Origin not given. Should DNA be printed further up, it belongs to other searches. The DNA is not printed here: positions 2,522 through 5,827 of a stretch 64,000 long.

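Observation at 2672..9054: Lipid A genes translationally coupled to a C26 glutamine-amidotransferase-like hydrolase and a 1000-aa BNR-repeat T9SS cargo protein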

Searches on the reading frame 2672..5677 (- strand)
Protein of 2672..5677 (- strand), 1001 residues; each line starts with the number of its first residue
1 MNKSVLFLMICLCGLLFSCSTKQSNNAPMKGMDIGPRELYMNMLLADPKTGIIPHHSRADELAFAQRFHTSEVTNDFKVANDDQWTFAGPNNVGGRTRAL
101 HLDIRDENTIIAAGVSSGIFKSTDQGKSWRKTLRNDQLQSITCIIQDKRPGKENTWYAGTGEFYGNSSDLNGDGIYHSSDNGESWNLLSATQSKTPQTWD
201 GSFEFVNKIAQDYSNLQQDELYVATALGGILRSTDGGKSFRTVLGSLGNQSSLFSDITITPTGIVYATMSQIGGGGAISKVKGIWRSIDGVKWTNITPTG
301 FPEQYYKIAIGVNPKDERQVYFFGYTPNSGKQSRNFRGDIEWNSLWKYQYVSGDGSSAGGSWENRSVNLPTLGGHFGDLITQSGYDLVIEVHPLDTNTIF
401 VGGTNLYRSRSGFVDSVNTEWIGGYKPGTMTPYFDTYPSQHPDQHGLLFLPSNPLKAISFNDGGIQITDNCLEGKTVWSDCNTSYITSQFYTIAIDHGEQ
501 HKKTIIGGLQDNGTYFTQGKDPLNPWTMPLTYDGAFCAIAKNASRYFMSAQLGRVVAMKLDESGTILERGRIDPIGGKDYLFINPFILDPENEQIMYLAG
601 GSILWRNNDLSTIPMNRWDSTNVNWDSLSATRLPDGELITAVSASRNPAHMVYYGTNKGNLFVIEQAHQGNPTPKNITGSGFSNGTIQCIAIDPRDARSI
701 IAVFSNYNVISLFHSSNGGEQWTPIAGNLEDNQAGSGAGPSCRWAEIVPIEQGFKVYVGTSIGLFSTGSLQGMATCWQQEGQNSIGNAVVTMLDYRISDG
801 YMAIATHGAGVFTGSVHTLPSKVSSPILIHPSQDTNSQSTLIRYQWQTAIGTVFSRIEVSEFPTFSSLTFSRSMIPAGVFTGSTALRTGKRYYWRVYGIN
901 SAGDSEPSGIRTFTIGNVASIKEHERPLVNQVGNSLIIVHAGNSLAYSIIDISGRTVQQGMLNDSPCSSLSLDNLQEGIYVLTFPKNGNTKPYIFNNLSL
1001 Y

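Call 8: search_protein_families(library=pfam, proteins=[window:2672-5677:-], max_evalue=0.01)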
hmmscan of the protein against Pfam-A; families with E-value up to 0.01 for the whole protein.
window:2672-5677:- (1001 aa): 3 families
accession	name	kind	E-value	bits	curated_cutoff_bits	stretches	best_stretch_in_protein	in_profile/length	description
PF15902.12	Sortilin-Vps10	-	1.6e-06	27.7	33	1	99-194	27-118/446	Sortilin, neurotensin receptor 3,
PF18962.6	Por_Secre_tail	-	0.00034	21.3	27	1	943-990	20-68/75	Secretion system C-terminal sorting domain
PF14870.12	PSII_BNR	-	0.00049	19.9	27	0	80-140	217-277/303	Photosynthesis system II assembly factor YCF48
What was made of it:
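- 2672..5677 (-): 1001-aa lipoprotein-signal BNR/Asp-box protein. It has a GH74-like tandem beta-propeller core, an Fn3-like domain and a divergent T9SS type A C-terminal domain. Weak Pfam hits (call 8).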

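Call 9: search_protein_families(library=ncbifam, proteins=[window:2672-5677:-], max_evalue=0.01)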
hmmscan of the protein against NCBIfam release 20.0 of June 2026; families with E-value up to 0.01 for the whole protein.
window:2672-5677:- (1001 aa): 3 families
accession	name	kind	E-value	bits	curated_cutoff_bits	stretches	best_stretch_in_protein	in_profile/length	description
NF045728.1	glycosyl_F510_1955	equivalog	4.5e-14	52.3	175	1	81-143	121-184/246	F510_1955 family glycosylhydrolase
NF010237.0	PRK13684.1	equivalog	5e-05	22.5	326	0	80-139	243-302/334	photosynthesis system II assembly factor Ycf48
TIGR04183.1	Por_Secre_tail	domain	0.0053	16.7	23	0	936-990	12-64/72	T9SS type A sorting domain-containing protein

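Call 38: search_solved_structures(query=window:2672-5677:-, max_evalue=0.01)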
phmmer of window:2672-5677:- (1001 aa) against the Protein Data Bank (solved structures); distinct sequences matched with E-value up to 0.01: 1.
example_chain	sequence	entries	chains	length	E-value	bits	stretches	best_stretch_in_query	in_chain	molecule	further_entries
3b7f_A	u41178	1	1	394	7.5e-05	23.9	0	651-732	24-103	Glycosyl hydrolase, BNR repeat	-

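Call 65: find_homologous_proteins(query=window:2672-5677:-, max_evalue=0.00001)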
Query window:2672-5677:- (1001 aa): 3166 proteins with E <= 0.00001 among 8000 candidates; the best 120 are listed.
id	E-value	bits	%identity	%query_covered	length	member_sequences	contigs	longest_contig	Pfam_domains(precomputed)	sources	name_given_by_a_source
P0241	0.0e+0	2252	100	97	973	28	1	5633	PF15902.13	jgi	-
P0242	0.0e+0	2067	87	100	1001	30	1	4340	PF15902.13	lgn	-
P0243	0.0e+0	1761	75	99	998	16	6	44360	PF02012.27,PF15902.13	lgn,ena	-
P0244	0.0e+0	1752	75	99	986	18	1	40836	PF14870.13,PF15902.13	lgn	-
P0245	0.0e+0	1634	69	99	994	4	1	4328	PF15902.13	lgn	-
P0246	0.0e+0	1591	68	100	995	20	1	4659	PF02012.27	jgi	-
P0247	0.0e+0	1574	69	97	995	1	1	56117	PF15902.13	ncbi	-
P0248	0.0e+0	1573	68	99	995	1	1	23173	PF15902.13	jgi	-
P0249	0.0e+0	1572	68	99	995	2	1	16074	PF02012.27,PF15902.13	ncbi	-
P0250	0.0e+0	1572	70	97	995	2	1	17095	PF02012.27,PF15902.13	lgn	-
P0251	0.0e+0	1564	69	97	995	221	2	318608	PF18962.8,PF02012.27,PF15902.13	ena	-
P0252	0.0e+0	1530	67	100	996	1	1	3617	PF25852.1,PF02012.27,PF15902.13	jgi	jgi:photosystem II stability/assembly factor-like uncharacterized protein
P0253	0.0e+0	1245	54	99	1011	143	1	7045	PF15902.13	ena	-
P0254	0.0e+0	1224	54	98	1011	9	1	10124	PF18962.8,PF15902.13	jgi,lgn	jgi:hypothetical protein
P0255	0.0e+0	1213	53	98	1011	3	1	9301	PF18962.8,PF15902.13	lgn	-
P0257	0.0e+0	1154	52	98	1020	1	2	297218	PF14870.13,PF02012.27,PF15902.13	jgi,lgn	jgi:photosystem II stability/assembly factor-like uncharacterized protein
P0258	3.6e-294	997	49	91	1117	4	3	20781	PF18962.8,PF25788.3,PF00041.28,PF15902.13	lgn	-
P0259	1.0e-292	992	50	90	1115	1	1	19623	PF18962.8,PF25788.3,PF00041.28,PF15902.13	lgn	-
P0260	3.0e-292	990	49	91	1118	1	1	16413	PF18962.8,PF25788.3,PF00041.28,PF15902.13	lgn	-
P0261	2.3e-291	987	49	91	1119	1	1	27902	PF18962.8,PF25788.3,PF00041.28,PF15902.13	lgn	-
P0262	7.8e-289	979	50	91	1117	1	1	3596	PF18962.8,PF15902.13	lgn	-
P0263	1.1e-276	939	47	91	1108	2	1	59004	PF18962.8,PF25788.3,PF15902.13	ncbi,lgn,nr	ncbi:MAG: T9SS type A sorting domain-containing protein [Bacteroidetes bacterium]|nr:T9SS type A sor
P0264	2.0e-275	935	49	88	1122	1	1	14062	PF18962.8,PF25788.3,PF15902.13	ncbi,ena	-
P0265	1.3e-274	932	47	91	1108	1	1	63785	PF18962.8,PF00041.28,PF15902.13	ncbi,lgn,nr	ncbi:MAG: T9SS type A sorting domain-containing protein [Ignavibacteriae bacterium]|nr:T9SS type A s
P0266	1.8e-270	918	47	87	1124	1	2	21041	PF18962.8,PF25788.3,PF15902.13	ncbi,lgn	-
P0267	1.5e-269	915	47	89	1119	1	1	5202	PF18962.8,PF25788.3,PF15902.13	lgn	-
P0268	7.7e-269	913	46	94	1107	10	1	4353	PF18962.8,PF02012.27,PF00041.28,PF15902.13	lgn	-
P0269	5.8e-263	893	46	91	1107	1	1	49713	PF18962.8,PF25788.3,PF00041.28,PF15902.13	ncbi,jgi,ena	jgi:hypothetical protein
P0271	1.3e-253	862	46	89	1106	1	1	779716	PF18962.8,PF15902.13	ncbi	-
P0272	5.9e-253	860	46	91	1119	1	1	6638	PF18962.8,PF15902.13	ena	-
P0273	7.3e-253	860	45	88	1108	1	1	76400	PF18962.8,PF15902.13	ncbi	-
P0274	2.9e-252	858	47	88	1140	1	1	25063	PF18962.8,PF15902.13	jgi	jgi:hypothetical protein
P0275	1.1e-251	856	46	90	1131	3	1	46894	PF18962.8,PF14870.13,PF15902.13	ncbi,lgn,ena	-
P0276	5.1e-251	854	43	95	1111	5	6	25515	PF18962.8,PF25788.3,PF15902.13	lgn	-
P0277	7.1e-250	850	43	97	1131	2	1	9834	PF18962.8,PF15902.13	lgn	-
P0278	1.5e-245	836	46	87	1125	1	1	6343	PF18962.8,PF15902.13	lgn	-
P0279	2.5e-245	835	44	91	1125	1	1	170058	PF18962.8,PF25788.3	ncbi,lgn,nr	ncbi:MAG: T9SS type A sorting domain-containing protein [Bacteroidetes bacterium]|nr:MAG: T9SS type 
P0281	2.7e-244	832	45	88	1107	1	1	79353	PF18962.8,PF25788.3,PF00041.28,PF15902.13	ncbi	-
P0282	2.8e-244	831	45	87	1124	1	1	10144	PF18962.8,PF25788.3,PF00041.28,PF15902.13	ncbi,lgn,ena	-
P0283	3.0e-244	831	45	91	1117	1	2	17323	PF18962.8,PF25788.3,PF15902.13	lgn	-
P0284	3.2e-244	831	44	89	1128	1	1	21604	PF18962.8,PF02012.27,PF00041.28,PF15902.13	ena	-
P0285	6.0e-244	830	45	88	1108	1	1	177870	PF18962.8,PF00041.28,PF15902.13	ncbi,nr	ncbi:MAG: hypothetical protein HW421_363 [Ignavibacteria bacterium]|nr:hypothetical protein [Ignavib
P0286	8.6e-244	830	44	91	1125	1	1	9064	PF18962.8,PF15902.13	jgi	jgi:hypothetical protein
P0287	2.0e-243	829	44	89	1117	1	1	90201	PF18962.8,PF00041.28,PF15902.13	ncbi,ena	-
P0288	7.1e-243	827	45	89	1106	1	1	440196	PF18962.8,PF25788.3,PF15902.13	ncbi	-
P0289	1.3e-242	826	45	88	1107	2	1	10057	PF18962.8,PF25788.3,PF00041.28,PF15902.13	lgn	-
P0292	8.1e-242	823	45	87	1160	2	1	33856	PF18962.8,PF15902.13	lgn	-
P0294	5.2e-241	821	45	87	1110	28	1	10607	PF18962.8,PF15902.13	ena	-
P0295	1.4e-239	816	43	91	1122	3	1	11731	PF18962.8,PF15902.13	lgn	-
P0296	4.5e-239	814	45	88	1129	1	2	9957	PF18962.8,PF15902.13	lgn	-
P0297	9.3e-239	813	43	92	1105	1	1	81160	PF18962.8,PF25788.3,PF00041.28,PF15902.13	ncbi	ncbi:MAG: T9SS type A sorting domain-containing protein [Bacteroidota bacterium]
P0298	1.0e-238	813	44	87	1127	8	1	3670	PF18962.8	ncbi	-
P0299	1.8e-238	812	45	87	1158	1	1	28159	PF18962.8,PF15902.13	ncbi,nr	ncbi:MAG: T9SS type A sorting domain-containing protein [Candidatus Kapabacteria bacterium]|nr:T9SS 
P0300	6.0e-238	811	44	90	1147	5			PF18962.8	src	-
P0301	9.2e-237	807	44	88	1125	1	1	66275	PF18962.8,PF00041.28,PF15902.13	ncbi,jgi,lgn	-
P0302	3.3e-236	805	44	87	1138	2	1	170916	PF18962.8,PF15902.13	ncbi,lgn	-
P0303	3.6e-236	805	43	90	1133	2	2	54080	PF18962.8,PF15902.13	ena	-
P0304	7.2e-236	804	43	93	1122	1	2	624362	PF18962.8,PF15902.13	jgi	jgi:hypothetical protein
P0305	1.9e-235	802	49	79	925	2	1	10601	PF18962.8,PF15902.13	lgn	-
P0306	2.8e-235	802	44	87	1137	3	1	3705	PF18962.8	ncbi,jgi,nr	ncbi:T9SS C-terminal target domain-containing protein [Bacteroidetes/Chlorobi group bacterium ChocPo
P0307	9.8e-235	800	43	90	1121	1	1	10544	PF18962.8,PF02012.27,PF15902.13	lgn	-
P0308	1.6e-234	799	44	87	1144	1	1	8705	PF18962.8,PF15902.13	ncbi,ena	-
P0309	2.8e-233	795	44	87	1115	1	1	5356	PF18962.8,PF00041.28,PF15902.13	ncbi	-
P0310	7.0e-233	794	45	86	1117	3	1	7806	PF18962.8,PF14870.13,PF02012.27,PF15902.13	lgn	-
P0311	7.2e-233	794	47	83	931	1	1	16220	PF18962.8,PF13860.13,PF15902.13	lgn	-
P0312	5.4e-231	787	42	94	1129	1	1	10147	PF18962.8,PF14870.13,PF02012.27,PF00041.28,PF15902.13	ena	-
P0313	5.5e-231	787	47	82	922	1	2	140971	PF18962.8,PF02012.27,PF15902.13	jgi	jgi:hypothetical protein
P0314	6.1e-231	787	46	82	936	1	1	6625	PF18962.8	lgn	-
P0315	7.7e-231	787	46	82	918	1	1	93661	PF18962.8,PF02012.27,PF15902.13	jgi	jgi:hypothetical protein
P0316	1.3e-230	786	46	79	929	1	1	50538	PF18962.8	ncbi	ncbi:MAG: T9SS type A sorting domain-containing protein [Bacteroidota bacterium]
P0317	2.2e-230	785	42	90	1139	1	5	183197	PF18962.8,PF15902.13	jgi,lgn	jgi:hypothetical protein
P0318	1.0e-229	783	48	78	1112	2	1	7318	PF18962.8,PF15902.13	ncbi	-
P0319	2.0e-229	782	47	81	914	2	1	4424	PF18962.8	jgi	jgi:hypothetical protein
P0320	2.3e-229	782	48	78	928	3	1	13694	PF18962.8,PF15902.13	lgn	-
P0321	1.0e-228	780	44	85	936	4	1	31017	PF18962.8,PF15902.13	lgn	-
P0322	1.2e-228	780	47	82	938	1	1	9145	PF18962.8,PF15902.13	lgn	-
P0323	1.3e-228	780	45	84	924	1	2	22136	PF18962.8,PF02012.27,PF15902.13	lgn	-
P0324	1.4e-228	779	44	91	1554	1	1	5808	PF18962.8,PF25788.3,PF00041.28,PF16656.12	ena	-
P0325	2.4e-228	779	46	81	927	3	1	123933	PF18962.8,PF15902.13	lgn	-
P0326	2.7e-228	779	48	78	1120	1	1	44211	PF18962.8,PF15902.13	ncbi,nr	ncbi:MAG: T9SS type A sorting domain-containing protein [Ignavibacteriae bacterium]|nr:T9SS type A s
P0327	3.3e-228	778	44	91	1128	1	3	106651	PF18962.8,PF00041.28,PF15902.13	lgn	-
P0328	5.8e-228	777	47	81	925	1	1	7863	PF18962.8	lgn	-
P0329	1.1e-227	777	47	79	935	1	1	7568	PF18962.8,PF15902.13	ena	-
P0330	1.3e-227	776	45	82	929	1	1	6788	PF18962.8,PF15902.13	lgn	-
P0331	1.7e-227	776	47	77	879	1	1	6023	PF18962.8,PF15902.13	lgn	-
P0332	2.3e-227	775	47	80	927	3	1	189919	PF18962.8,PF15902.13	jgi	jgi:hypothetical protein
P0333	3.1e-227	775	44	88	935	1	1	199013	PF18962.8,PF13860.13,PF15902.13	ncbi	-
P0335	1.0e-226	773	39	97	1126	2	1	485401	PF18962.8,PF02012.27,PF00041.28,PF15902.13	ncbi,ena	-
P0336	1.2e-226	773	47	78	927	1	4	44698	PF18962.8,PF02012.27,PF15902.13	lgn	-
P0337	1.4e-226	773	47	78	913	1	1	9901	PF18962.8,PF15902.13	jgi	-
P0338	1.5e-226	773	47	78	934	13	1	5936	PF18962.8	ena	-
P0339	1.8e-226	772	47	79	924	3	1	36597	PF18962.8,PF02012.27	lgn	-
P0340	2.1e-226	772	47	81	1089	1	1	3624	PF18962.8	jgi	jgi:hypothetical protein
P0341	2.3e-226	772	44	85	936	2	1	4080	PF18962.8,PF15902.13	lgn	-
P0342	4.1e-226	771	45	81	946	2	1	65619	PF18962.8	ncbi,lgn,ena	ncbi:MAG: T9SS type A sorting domain-containing protein [Bacteroidota bacterium]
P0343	4.4e-226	771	44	88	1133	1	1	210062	PF18962.8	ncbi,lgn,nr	ncbi:MAG: T9SS type A sorting domain-containing protein [Candidatus Kapabacteria bacterium]|nr:T9SS 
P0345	9.6e-226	770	44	85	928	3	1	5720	PF18962.8,PF15902.13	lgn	-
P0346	1.2e-225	770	46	79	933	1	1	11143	PF18962.8,PF15902.13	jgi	-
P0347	5.2e-225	768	44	85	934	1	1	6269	PF18962.8,PF13860.13,PF02012.27,PF15902.13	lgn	-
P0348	6.6e-225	767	47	78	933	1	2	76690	PF18962.8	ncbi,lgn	-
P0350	1.5e-224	766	48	78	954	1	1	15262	PF18962.8,PF02012.27,PF15902.13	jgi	jgi:hypothetical protein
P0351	1.9e-224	766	46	81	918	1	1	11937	PF18962.8,PF15902.13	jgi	jgi:photosystem II stability/assembly factor-like uncharacterized protein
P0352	4.2e-224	765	48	78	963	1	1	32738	PF18962.8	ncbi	ncbi:MAG: T9SS type A sorting domain-containing protein [Bacteroidota bacterium]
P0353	6.2e-224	764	47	81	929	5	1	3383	PF18962.8,PF15902.13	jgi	jgi:photosystem II stability/assembly factor-like uncharacterized protein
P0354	9.9e-224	763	46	82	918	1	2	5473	PF18962.8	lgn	-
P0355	1.0e-223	763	46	81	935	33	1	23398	PF18962.8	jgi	jgi:hypothetical protein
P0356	1.2e-223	763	48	79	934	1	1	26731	PF18962.8,PF15902.13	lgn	-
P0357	1.3e-223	763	46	79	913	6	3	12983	PF18962.8,PF15902.13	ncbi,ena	-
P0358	2.8e-223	762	47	78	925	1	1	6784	PF18962.8,PF15902.13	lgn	-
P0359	4.0e-223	761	45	81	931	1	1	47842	PF18962.8,PF13860.13,PF15902.13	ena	-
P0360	4.0e-223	761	45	81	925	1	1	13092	PF18962.8,PF15902.13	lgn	-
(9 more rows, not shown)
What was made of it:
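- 2672..5677 (-): Homologs mostly carry PF18962 (call 65).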

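Call 68: find_encoding_contigs(protein=P0271, flank=6000, max_places=1)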
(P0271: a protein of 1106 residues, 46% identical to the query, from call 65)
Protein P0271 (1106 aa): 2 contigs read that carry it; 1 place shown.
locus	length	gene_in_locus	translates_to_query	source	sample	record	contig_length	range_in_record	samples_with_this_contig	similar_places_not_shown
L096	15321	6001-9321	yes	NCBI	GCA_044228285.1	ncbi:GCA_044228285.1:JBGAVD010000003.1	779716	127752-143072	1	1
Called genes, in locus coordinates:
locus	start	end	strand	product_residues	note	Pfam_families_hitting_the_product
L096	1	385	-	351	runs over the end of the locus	PF00512:HisKA, PF13581:HATPase_c_2 (weak), PF02518:HATPase_c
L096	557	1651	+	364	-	PF00924:MS_channel_2nd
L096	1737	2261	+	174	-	PF12867:DinB_2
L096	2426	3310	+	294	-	PF01209:Ubie_methyltran (weak), PF03141:Methyltransf_29 (weak), PF13489:Methyltransf_23, PF08241:Methyltransf_11, PF08242:Methyltransf_12, PF13649:Methyltransf_25, PF13847:Methyltransf_31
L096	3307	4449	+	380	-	PF20706:GT4-conflict, PF00534:Glycos_transf_1, PF13692:Glyco_trans_1_4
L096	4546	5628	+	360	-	PF13483:Lactamase_B_3, PF12706:Lactamase_B_2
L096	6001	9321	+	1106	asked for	PF15902:Sortilin-Vps10 (faint), PF18962:Por_Secre_tail (weak)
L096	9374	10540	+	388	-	PF00155:Aminotran_1_2 (weak), PF00266:Aminotran_5, PF01041:DegT_DnrJ_EryC1 (weak), PF01053:Cys_Met_Meta_PP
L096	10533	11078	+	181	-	PF00588:SpoU_methylase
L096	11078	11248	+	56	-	-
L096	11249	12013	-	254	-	PF00106:adh_short, PF08659:KR, PF13561:adh_short_C2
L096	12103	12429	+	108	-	-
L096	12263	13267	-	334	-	PF04079:SMC_ScpB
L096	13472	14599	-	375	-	-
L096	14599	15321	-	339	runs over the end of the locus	PF01168:Ala_racemase_N, PF00842:Ala_racemase_C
